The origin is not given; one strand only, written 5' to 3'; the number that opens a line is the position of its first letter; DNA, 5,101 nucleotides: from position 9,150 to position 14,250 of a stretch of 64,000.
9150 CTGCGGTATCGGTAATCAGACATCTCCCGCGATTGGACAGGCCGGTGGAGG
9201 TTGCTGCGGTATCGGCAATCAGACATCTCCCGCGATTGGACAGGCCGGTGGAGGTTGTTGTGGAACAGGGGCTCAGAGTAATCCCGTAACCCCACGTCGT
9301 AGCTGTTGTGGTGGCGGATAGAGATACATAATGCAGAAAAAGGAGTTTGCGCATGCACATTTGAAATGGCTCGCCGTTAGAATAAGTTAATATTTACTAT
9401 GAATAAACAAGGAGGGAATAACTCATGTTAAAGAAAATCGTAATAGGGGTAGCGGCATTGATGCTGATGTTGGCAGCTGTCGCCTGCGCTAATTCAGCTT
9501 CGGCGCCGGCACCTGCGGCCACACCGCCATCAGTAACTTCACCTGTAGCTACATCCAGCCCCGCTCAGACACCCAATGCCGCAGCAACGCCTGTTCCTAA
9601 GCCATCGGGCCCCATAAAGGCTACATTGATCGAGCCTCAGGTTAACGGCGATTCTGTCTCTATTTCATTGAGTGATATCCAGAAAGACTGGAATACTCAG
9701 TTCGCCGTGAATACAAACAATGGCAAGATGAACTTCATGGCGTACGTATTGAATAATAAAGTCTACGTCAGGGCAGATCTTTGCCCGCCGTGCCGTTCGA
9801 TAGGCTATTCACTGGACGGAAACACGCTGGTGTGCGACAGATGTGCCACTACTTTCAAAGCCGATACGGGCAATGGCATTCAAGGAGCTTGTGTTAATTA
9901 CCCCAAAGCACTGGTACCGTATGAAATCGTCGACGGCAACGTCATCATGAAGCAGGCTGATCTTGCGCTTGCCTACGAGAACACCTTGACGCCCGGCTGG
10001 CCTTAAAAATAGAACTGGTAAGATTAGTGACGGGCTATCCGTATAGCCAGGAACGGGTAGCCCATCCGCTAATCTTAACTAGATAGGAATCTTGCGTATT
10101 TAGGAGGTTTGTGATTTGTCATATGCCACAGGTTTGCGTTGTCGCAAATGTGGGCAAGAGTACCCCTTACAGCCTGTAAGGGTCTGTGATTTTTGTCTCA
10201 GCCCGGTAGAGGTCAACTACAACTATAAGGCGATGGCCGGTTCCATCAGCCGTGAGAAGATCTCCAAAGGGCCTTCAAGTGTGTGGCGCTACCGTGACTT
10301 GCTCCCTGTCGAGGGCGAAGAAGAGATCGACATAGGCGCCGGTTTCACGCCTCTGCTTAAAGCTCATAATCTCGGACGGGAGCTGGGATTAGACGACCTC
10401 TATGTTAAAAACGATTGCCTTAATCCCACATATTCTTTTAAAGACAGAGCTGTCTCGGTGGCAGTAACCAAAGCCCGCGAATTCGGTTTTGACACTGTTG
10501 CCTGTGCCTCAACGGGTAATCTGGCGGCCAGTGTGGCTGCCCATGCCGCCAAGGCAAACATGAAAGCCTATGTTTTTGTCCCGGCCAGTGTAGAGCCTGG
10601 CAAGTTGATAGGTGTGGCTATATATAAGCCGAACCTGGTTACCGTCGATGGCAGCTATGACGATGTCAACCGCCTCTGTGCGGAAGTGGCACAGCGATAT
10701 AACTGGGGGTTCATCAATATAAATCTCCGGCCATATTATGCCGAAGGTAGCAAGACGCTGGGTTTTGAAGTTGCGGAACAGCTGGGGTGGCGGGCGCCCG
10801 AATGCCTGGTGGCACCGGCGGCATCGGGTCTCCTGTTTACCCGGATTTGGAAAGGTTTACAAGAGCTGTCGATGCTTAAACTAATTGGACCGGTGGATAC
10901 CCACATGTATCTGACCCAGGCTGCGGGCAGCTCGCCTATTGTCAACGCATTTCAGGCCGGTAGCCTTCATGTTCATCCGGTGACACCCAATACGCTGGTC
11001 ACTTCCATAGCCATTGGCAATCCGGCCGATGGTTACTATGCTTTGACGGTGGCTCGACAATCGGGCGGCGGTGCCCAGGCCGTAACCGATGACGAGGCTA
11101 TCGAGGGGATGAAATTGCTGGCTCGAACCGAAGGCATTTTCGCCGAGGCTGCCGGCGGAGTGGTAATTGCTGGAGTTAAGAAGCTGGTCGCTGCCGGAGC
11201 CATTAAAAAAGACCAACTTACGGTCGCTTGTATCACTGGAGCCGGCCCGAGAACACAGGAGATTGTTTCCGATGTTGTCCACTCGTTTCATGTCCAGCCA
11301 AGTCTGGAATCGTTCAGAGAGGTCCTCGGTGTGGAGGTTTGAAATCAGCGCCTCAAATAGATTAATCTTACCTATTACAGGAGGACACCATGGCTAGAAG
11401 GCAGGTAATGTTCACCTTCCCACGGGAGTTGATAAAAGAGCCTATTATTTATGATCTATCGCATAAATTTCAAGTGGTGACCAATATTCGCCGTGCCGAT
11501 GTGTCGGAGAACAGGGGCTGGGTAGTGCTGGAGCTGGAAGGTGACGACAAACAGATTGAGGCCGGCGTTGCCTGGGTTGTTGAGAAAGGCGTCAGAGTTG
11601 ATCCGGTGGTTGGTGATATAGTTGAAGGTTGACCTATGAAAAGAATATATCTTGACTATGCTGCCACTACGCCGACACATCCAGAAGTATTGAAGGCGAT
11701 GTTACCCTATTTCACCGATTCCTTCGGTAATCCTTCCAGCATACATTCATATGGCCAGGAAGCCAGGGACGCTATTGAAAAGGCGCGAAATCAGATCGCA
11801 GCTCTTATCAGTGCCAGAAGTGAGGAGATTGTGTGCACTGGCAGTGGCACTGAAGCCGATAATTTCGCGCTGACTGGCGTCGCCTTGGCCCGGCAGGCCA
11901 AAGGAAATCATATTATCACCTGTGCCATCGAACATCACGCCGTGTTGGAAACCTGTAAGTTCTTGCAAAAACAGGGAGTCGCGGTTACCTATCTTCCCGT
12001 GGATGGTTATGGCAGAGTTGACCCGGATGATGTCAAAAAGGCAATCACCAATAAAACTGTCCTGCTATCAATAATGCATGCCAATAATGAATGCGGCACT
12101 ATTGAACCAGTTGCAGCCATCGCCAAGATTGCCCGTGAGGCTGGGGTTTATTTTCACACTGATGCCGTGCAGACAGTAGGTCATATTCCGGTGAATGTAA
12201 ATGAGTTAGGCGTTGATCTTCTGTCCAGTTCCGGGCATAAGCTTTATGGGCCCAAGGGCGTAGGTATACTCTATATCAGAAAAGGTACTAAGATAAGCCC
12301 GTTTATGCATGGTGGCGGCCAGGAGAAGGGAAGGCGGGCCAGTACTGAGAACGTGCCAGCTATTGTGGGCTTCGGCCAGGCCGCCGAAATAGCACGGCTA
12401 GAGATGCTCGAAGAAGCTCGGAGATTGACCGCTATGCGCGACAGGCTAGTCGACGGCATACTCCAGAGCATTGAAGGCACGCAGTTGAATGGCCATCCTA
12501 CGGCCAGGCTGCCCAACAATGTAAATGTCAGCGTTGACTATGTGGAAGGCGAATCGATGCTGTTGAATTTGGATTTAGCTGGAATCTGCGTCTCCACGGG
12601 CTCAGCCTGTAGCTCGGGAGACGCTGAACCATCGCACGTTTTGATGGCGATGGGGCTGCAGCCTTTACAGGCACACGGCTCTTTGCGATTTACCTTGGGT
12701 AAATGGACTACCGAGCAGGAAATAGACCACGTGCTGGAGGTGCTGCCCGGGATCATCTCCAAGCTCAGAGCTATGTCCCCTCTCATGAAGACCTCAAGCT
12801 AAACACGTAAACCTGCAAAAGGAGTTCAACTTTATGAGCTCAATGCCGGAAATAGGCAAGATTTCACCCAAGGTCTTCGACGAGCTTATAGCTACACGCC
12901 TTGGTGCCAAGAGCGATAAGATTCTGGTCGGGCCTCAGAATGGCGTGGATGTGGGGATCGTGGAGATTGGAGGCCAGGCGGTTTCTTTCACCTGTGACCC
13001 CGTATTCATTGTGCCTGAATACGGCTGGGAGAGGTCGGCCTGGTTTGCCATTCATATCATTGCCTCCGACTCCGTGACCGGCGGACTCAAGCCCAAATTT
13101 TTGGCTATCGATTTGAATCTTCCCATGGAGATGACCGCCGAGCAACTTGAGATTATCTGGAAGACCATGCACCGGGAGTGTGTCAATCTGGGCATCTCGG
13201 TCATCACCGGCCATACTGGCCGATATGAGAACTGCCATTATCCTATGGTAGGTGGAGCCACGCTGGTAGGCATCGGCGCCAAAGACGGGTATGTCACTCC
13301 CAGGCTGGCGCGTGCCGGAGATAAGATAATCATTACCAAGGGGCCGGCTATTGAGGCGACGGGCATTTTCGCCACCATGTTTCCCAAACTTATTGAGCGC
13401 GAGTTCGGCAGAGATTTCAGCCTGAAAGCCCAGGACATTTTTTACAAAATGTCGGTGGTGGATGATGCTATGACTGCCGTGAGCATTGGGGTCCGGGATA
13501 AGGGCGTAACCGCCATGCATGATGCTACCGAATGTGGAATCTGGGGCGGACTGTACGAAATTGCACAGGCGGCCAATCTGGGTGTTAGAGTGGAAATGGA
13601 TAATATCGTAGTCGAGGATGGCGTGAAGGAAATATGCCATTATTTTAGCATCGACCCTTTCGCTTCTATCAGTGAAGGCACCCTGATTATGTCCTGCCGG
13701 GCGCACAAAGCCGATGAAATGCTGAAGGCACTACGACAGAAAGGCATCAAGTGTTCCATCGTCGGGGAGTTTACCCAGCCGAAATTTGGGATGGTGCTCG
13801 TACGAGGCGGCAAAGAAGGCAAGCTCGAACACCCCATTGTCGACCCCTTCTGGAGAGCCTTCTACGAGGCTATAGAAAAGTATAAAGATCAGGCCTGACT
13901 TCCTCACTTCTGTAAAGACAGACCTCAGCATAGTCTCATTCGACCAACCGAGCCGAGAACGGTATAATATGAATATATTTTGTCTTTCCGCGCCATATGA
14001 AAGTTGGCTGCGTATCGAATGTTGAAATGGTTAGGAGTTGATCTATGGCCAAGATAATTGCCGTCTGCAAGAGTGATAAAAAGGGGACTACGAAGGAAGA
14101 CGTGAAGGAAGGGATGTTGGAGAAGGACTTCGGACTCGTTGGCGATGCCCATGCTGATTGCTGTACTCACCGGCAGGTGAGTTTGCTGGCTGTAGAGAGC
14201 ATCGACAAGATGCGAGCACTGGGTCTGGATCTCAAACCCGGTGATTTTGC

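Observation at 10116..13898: Tight four-gene operon: Zn-ribbon ThrC-like PLP enzyme, stand-alone NIL domain, cysteine desulfurase and a PurM-like protein, possibly a persulfide-dependent sulfur-incorporation pathway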

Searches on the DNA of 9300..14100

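Call 78: search_rna_families(source=window, start=9300, end=14100, threshold=evalue, max_evalue=5)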
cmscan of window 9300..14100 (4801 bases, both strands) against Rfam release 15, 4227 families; matches with E-value up to 5: 2.
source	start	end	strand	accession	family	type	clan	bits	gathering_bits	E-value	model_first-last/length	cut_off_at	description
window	10015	10081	-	RF00486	mir-129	Gene; miRNA;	-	25.1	48.6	0.079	1-75/75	no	mir-129 microRNA precursor family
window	13713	13802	+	RF00534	SgrS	Gene; antisense;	-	14.2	37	1.1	1-232/232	no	SgrS RNA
